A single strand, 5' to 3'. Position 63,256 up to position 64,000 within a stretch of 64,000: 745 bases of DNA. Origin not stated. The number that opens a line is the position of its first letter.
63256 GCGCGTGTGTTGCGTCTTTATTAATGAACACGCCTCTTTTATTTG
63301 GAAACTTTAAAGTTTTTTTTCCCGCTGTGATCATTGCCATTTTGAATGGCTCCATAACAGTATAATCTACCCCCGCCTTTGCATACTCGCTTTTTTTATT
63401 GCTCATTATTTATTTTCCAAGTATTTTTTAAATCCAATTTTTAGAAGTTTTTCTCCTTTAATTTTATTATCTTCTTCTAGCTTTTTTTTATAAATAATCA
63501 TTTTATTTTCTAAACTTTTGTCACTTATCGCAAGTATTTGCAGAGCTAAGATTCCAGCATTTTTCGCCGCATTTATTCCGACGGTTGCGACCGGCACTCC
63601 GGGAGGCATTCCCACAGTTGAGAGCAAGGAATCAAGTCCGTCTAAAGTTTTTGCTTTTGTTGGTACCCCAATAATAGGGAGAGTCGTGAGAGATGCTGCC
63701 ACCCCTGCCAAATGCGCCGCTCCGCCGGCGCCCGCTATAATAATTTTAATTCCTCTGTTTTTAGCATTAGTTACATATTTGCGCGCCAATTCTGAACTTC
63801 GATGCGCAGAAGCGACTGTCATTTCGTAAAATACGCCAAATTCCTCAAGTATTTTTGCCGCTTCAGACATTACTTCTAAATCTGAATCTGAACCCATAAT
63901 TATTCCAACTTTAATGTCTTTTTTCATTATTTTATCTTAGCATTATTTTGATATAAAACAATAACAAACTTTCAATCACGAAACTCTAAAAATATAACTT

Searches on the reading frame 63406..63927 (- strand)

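Call 55: search_protein_families(library=pfam, proteins=[window:63406-63927:-], max_evalue=0.001)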
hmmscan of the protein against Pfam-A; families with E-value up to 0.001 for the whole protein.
window:63406-63927:- (173 aa): 2 families
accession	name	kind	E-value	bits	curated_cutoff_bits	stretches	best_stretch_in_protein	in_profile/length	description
PF00731.26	AIRC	-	3.6e-62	208.7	30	1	6-152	1-147/148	AIR carboxylase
PF13685.12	Fe-ADH_2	-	0.0001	22.8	28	1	6-103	21-118/149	Iron-containing alcohol dehydrogenase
